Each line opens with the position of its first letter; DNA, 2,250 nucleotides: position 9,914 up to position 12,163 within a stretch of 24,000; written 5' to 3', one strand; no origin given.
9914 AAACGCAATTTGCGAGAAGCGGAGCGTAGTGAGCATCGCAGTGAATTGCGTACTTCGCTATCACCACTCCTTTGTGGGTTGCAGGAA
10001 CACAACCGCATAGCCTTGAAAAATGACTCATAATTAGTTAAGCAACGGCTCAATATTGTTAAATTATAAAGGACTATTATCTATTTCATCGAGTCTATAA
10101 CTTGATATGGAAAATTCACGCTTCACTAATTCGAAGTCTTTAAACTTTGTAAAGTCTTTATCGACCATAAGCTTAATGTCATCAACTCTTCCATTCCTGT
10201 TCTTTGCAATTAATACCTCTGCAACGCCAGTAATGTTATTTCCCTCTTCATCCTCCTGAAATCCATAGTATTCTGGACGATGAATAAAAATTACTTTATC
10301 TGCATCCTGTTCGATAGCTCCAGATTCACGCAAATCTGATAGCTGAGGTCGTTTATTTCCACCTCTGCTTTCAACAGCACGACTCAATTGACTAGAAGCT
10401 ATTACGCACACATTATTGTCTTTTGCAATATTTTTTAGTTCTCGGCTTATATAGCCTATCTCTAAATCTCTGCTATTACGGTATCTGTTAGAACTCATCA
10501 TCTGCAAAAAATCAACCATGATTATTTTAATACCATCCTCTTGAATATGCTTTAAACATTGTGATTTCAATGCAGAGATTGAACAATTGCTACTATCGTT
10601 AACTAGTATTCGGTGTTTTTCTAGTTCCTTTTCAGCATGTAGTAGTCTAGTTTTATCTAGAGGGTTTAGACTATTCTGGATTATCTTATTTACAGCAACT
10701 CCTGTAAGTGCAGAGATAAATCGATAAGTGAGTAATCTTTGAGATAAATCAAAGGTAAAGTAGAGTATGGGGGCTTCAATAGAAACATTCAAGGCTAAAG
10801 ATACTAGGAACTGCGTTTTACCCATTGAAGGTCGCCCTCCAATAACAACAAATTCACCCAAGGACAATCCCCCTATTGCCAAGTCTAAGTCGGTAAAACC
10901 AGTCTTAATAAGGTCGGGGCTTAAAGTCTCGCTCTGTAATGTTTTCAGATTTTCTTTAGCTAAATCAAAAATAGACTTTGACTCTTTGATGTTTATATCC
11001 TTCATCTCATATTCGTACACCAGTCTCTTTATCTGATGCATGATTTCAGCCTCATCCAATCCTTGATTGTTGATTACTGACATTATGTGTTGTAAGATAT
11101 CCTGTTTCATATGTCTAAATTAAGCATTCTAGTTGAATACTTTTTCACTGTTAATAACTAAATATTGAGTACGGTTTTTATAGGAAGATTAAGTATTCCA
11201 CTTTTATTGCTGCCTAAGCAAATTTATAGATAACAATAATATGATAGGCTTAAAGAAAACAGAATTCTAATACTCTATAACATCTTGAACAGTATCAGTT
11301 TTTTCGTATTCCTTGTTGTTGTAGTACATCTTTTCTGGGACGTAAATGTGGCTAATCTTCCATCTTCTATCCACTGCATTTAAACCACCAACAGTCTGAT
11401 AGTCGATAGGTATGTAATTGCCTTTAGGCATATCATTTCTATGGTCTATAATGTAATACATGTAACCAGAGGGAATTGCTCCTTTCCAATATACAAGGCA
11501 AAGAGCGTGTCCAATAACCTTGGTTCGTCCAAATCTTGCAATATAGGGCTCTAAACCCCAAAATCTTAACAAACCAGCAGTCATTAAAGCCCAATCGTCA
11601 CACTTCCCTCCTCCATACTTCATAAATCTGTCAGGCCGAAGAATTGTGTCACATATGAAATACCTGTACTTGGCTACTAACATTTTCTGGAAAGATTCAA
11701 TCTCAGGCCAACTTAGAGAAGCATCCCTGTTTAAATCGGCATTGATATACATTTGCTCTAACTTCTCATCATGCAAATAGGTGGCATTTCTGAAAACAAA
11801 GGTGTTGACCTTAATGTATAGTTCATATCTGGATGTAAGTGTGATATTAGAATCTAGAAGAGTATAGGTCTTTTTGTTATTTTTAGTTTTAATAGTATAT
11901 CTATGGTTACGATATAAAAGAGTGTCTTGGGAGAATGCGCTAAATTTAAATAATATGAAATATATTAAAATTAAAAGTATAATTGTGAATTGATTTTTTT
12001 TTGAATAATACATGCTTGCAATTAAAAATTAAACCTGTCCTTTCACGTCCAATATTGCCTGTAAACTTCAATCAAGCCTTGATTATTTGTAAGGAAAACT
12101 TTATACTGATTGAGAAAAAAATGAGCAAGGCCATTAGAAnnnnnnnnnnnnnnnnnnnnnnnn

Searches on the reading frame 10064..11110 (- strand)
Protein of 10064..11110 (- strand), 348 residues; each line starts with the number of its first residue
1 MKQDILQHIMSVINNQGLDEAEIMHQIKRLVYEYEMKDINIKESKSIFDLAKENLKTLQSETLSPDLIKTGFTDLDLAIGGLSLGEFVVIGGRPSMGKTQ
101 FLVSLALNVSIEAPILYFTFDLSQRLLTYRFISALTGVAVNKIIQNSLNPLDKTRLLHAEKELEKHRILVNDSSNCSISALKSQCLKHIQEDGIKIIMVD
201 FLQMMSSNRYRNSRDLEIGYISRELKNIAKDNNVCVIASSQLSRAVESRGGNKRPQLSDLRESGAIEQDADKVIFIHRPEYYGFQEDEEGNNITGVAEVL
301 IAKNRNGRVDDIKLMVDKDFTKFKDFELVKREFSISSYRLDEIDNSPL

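Call 3: search_protein_families(library=padloc, proteins=[window:10064-11110:-], max_evalue=0.01)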
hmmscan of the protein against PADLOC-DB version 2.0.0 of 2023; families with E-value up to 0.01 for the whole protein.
window:10064-11110:- (348 aa): 1 family
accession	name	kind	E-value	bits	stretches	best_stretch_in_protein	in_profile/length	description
PDLC04140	mad8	-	9.7e-05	20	1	81-122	23-67/314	mads_8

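Call 4: search_protein_families(library=pfam, proteins=[window:10064-11110:-], max_evalue=0.01)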
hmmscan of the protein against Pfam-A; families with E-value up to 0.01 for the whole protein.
window:10064-11110:- (348 aa): 5 families
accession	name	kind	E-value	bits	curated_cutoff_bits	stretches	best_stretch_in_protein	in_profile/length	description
PF03796.21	DnaB_C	-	5.2e-79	265.7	27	1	68-325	2-255/255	DnaB-like helicase C terminal domain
PF13481.12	AAA_25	-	6.3e-07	29.6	27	1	60-238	7-186/195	AAA domain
PF06745.19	ATPase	-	7.6e-06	25.9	26.6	1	68-259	1-178/231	KaiC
PF20307.4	divDNAB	-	1.1e-05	24.7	26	0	23-110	16-102/356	Divergent DnaB-like ATPase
PF13086.12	AAA_11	-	0.0061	16.8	27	0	85-225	17-110/257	AAA domain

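Call 35: search_protein_families(library=ncbifam, proteins=[window:10064-11110:-], max_evalue=0.001)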
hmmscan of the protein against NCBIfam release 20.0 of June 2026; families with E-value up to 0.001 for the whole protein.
window:10064-11110:- (348 aa): 17 families
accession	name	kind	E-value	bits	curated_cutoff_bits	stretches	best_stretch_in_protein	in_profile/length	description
TIGR00665.1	DnaB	equivalog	3.1e-82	276.7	385.25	1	9-326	117-433/435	replicative DNA helicase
NF004384.0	PRK05748.1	equivalog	6.5e-69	232.6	525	1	19-332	135-448/452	replicative DNA helicase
NF005852.0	PRK07773.1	equivalog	1.4e-65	222.1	780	2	8-265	138-398/886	replicative DNA helicase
NF006306.0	PRK08506.1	equivalog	1.2e-64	218.7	596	1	10-329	114-454/472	replicative DNA helicase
TIGR03600.1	phage_DnaB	exception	5.6e-64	216.7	498.65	1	8-314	112-419/421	phage replicative helicase, DnaB family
NF006606.0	PRK09165.1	equivalog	6.7e-64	216.3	540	1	43-327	172-488/497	replicative DNA helicase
NF004109.0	PRK05595.1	equivalog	2.8e-57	194.4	737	1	66-332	182-444/444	replicative DNA helicase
NF040583.1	dnaB_SPI-7_type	exception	3.6e-57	194.4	655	1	9-326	116-434/434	SPI-7-type island replicative DNA helicase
NF004967.0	PRK06321.1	equivalog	6.6e-55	186.8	751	1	67-328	208-467/472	replicative DNA helicase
NF005369.0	PRK06904.1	equivalog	8.9e-53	179.7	809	1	68-326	206-464/474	replicative DNA helicase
NF005424.0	PRK07004.1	equivalog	1.1e-52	179.1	834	1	64-327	190-452/460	replicative DNA helicase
NF006443.0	PRK08760.1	equivalog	3.5e-52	177.3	741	1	68-325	212-466/476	replicative DNA helicase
NF006458.0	PRK08840.1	equivalog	1.2e-51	175.9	884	1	68-326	200-456/464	replicative DNA helicase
NF005240.0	PRK06749.1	subfamily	1.3e-51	175.7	686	1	43-325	141-426/428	replicative DNA helicase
NF005945.0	PRK08006.1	equivalog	2.2e-50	171.9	898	1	67-326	206-463/471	replicative DNA helicase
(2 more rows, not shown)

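Call 37: search_solved_structures(query=window:10064-11110:-, max_evalue=1e-10, show_alignments=1)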
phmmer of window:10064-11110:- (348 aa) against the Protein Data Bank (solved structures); distinct sequences matched with E-value up to 1e-10: 14.
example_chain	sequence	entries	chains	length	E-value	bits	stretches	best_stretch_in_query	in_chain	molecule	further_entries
4nmn_A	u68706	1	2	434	1.6e-50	175.1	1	49-327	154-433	Replicative DNA helicase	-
2vye_A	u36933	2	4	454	5.8e-50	173.3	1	41-327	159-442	REPLICATIVE DNA HELICASE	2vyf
2r6a_A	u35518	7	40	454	4.4e-49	170.4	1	41-327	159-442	Replicative helicase | Replicative DNA helicase DnaB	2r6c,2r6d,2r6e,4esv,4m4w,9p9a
6kza_A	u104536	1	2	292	1.5e-46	162.1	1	68-326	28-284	Replicative DNA helicase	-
9dls_A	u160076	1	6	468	2.7e-46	161.2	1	66-326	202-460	Replicative DNA helicase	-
6t66_A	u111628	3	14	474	2.8e-46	161.2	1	66-326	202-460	Replicative DNA helicase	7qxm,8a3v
7t22_A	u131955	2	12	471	2.9e-46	161.2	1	66-326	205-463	Replicative DNA helicase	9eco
6bbm_A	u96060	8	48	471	3e-46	161.1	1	66-326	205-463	Replicative DNA helicase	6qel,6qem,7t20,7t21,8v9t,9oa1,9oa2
2q6t_A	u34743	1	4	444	7.1e-45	156.6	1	66-326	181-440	DnaB replication fork helicase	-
4a1f_A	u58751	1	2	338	1.2e-37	132.8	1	40-291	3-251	REPLICATIVE DNA HELICASE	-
3bh0_A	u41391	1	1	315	6.1e-37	130.5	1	68-327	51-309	DNAB-LIKE REPLICATIVE HELICASE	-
4zc0_A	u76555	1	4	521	6.6e-37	130.4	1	40-291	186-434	Replicative DNA helicase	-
3bgw_A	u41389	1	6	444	1.7e-36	129.1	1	67-327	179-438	DNAB-Like Replicative Helicase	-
3cmu_A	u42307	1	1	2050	7.6e-12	48.1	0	61-105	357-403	Protein recA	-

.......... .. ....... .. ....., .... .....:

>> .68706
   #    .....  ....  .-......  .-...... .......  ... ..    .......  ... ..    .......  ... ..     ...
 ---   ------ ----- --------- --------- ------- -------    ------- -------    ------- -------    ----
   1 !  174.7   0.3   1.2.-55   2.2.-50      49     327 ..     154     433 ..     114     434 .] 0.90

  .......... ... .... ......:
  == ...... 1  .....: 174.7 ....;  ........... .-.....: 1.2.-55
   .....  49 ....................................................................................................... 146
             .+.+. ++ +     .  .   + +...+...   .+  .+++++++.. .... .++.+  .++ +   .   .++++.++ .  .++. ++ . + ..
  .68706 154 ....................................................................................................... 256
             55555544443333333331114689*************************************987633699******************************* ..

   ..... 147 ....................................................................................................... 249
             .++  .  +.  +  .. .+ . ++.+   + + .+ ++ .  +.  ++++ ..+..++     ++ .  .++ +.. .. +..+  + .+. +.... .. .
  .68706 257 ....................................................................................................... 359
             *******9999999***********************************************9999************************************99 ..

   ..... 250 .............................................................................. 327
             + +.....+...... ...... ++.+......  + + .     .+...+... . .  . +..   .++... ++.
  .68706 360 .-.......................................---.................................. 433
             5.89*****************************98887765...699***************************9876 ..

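Call 43: find_homologous_proteins(query=window:10064-11110:-, max_evalue=1e-20)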
Query window:10064-11110:- (348 aa): 7997 proteins with E <= 1e-20 among 8000 candidates; the best 120 are listed.
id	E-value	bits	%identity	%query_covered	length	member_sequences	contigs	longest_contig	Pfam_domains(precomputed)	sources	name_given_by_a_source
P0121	1.2e-220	749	100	100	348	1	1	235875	PF06745.20,PF03796.22,PF13481.13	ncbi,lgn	ncbi:MAG: DnaB-like helicase C-terminal domain-containing protein [Bacteroidales bacterium]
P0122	1.2e-180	618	81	100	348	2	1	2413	PF03796.22,PF13481.13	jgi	-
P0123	1.1e-179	614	82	100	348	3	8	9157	PF06745.20,PF03796.22,PF13481.13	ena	-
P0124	5.0e-179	612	82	100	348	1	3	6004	PF06745.20,PF03796.22,PF13481.13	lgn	-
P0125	2.7e-173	593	77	100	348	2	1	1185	PF06745.20,PF03796.22,PF13481.13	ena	-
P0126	8.2e-144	496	66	99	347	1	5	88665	PF06745.20,PF03796.22,PF13481.13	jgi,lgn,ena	-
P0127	3.7e-134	465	63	100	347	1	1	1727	PF06745.20,PF03796.22,PF20307.5,PF13481.13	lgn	-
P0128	1.3e-131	456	61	100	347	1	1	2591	PF06745.20,PF03796.22,PF20307.5,PF13481.13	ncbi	-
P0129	1.5e-129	450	61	99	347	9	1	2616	PF06745.20,PF03796.22,PF20307.5,PF13481.13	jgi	-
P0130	2.2e-129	449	61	100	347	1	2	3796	PF03796.22,PF20307.5,PF13481.13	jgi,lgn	-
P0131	2.7e-129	449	60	99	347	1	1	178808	PF06745.20,PF03796.22,PF20307.5,PF13481.13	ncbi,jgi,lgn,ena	-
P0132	7.6e-129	447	60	99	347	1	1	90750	PF06745.20,PF03796.22,PF20307.5,PF13481.13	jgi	jgi:replicative DNA helicase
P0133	8.6e-129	447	61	99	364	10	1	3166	PF06745.20,PF03796.22,PF20307.5,PF13481.13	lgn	-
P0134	9.1e-129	447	60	100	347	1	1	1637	PF06745.20,PF03796.22,PF20307.5,PF13481.13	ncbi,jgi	jgi:replicative DNA helicase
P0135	1.4e-128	446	61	99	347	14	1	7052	PF06745.20,PF03796.22,PF20307.5,PF13481.13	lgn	-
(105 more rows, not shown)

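Call 62: predict_structure(alignment_id=A7)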
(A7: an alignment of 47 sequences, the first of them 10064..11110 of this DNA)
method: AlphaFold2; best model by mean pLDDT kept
length: 348 residues; sequences in the alignment: 47
mean_pLDDT: 86.8   pTM: 0.80
mean pLDDT of the five models: 86.8, 86.6, 85.2, 83.6, 83.5
residues with pLDDT >= 90: 176; 70-90: 137; 50-70: 31; < 50: 4
segments of 3 or more residues with pLDDT < 50: none
pLDDT, mean of each block of 10 residues (from residue 1): 79 85 85 69 83 82 77 92 95 91 96 95 94 95 94 90 94 86 94 97 85 85 94 95 87 89 85 94 84 89 90 91 78 57 57
secondary structure, 60 per line:
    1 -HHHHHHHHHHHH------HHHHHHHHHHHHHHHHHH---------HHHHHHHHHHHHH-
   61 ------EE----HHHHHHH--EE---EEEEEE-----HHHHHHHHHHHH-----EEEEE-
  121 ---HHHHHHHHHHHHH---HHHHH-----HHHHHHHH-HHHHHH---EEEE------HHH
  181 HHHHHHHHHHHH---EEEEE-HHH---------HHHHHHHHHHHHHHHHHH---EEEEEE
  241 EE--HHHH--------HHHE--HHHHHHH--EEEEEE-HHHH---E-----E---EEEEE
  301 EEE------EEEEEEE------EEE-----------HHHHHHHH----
elements in order: H2-13 H20-37 H47-59 H73-79 E87-92 H98-109 E115-119 H124-136 H140-144 H150-157 H159-164 E168-171 H178-192 E196-200 H214-231 E235-242 H245-248 H263-269 E272-277 H279-282 E296-303 E310-316 E323-325 H337-344

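Call 65: fold_search(model_id=the predicted structure, library=pdb)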
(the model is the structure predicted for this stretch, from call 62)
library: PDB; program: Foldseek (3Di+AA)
matches with E <= 10: 1892; with E <= 0.001: 1192
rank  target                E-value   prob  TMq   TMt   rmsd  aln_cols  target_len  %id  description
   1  7t22_A                8.8e-31  1.00  0.77  0.61   5.5       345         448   31  E. coli DnaB bound to three DnaG C-terminal domains, ssDNA, ADP and AlF4 (released 2023-01-18)
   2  9dls_D                1.7e-30  1.00  0.74  0.59   8.4       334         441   31  Vibrio cholerae DnaB (released 2025-07-16)
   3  9dls_C                9.0e-30  1.00  0.76  0.61   5.5       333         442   32  Vibrio cholerae DnaB (released 2025-07-16)
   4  6t66_A                5.7e-29  1.00  0.75  0.60   5.5       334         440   31  Crystal structure of the Vibrio cholerae replicative helicase (DnaB) with GDP-AlF4 (released 2021-04-28)
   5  6t66_F                8.2e-29  1.00  0.75  0.60   8.2       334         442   31  Crystal structure of the Vibrio cholerae replicative helicase (DnaB) with GDP-AlF4 (released 2021-04-28)
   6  4nmn_A                1.2e-28  1.00  0.73  0.61   7.7       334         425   33  Aquifex aeolicus replicative helicase (DnaB) complexed with ADP, at 3.3 resolution (released 2014-01-29)
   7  6t66_B                1.7e-28  1.00  0.74  0.59   8.2       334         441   31  Crystal structure of the Vibrio cholerae replicative helicase (DnaB) with GDP-AlF4 (released 2021-04-28)
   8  9oa1_B                1.7e-28  1.00  0.74  0.57   8.5       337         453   31  Ecoli DnaB helicase and Phage Lambda loader P with ADP-Mg in a 6:5 stoichiometry ratio. (released 2025-07-16)
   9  4esv_C                5.6e-28  1.00  0.75  0.60   8.0       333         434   31  A New Twist on the Translocation Mechanism of Helicases from the Structure of DnaB with its Substrates (released 2012-10-24)
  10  4esv_E                1.1e-27  1.00  0.73  0.62  10.0       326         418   31  A New Twist on the Translocation Mechanism of Helicases from the Structure of DnaB with its Substrates (released 2012-10-24)
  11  4esv_D                1.3e-27  1.00  0.79  0.64   4.9       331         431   31  A New Twist on the Translocation Mechanism of Helicases from the Structure of DnaB with its Substrates (released 2012-10-24)
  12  6kza_B                1.9e-27  1.00  0.70  0.83   8.4       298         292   34  Crystal structure of the complex of the interaction domains of E. coli DnaB helicase and DnaC helicase loader (released 2019-11-20)
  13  8a3v_A                2.3e-27  1.00  0.76  0.59   5.4       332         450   32  Crystal structure of the Vibrio cholerae replicative helicase (VcDnaB) in complex with its loader protein (VcDciA) (released 2023-02-15)
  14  4esv_K                3.1e-27  1.00  0.73  0.61   9.0       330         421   31  A New Twist on the Translocation Mechanism of Helicases from the Structure of DnaB with its Substrates (released 2012-10-24)
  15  2q6t_B                3.3e-27  1.00  0.67  0.57   8.4       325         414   30  Crystal structure of the Thermus aquaticus DnaB monomer (released 2007-07-24)
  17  9oa1_D                6.1e-27  1.00  0.74  0.58   8.5       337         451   31  Ecoli DnaB helicase and Phage Lambda loader P with ADP-Mg in a 6:5 stoichiometry ratio. (released 2025-07-16)
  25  9oa1_A                1.2e-26  1.00  0.71  0.59   6.0       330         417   31  Ecoli DnaB helicase and Phage Lambda loader P with ADP-Mg in a 6:5 stoichiometry ratio. (released 2025-07-16)
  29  6qel_B                2.0e-26  1.00  0.74  0.59   5.3       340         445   31  E. coli DnaBC apo complex (released 2019-03-06)
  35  6kza_A                4.4e-26  1.00  0.70  0.83   7.5       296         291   34  Crystal structure of the complex of the interaction domains of E. coli DnaB helicase and DnaC helicase loader (released 2019-11-20)
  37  6qel_A                7.9e-26  1.00  0.72  0.57   8.7       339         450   32  E. coli DnaBC apo complex (released 2019-03-06)
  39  6qel_E                1.3e-25  1.00  0.74  0.59   8.1       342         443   32  E. coli DnaBC apo complex (released 2019-03-06)
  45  6bbm_A                3.6e-24  1.00  0.69  0.60   8.9       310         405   32  Mechanisms of Opening and Closing of the Bacterial Replicative Helicase: The DnaB Helicase and Lambda P Helicase Loade (released 2019-03-06)
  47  6bbm_C                1.9e-23  1.00  0.75  0.58   6.1       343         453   31  Mechanisms of Opening and Closing of the Bacterial Replicative Helicase: The DnaB Helicase and Lambda P Helicase Loade (released 2019-03-06)
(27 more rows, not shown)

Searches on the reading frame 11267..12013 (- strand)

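Call 3: search_protein_families(library=padloc, proteins=[window:11267-12013:-], max_evalue=0.01)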
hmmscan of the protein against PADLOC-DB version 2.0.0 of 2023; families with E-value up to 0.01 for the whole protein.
window:11267-12013:- (248 aa): 0 families

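Call 4: search_protein_families(library=pfam, proteins=[window:11267-12013:-], max_evalue=0.01)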
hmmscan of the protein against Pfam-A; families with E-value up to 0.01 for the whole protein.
window:11267-12013:- (248 aa): 1 family
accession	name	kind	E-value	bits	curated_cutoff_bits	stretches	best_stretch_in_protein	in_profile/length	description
PF04473.18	DUF553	-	1.2e-05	25.2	20.5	1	52-201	5-124/140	Transglutaminase-like domain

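Call 35: search_protein_families(library=ncbifam, proteins=[window:11267-12013:-], max_evalue=0.001)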
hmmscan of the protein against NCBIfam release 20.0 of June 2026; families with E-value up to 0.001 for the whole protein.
window:11267-12013:- (248 aa): 0 families
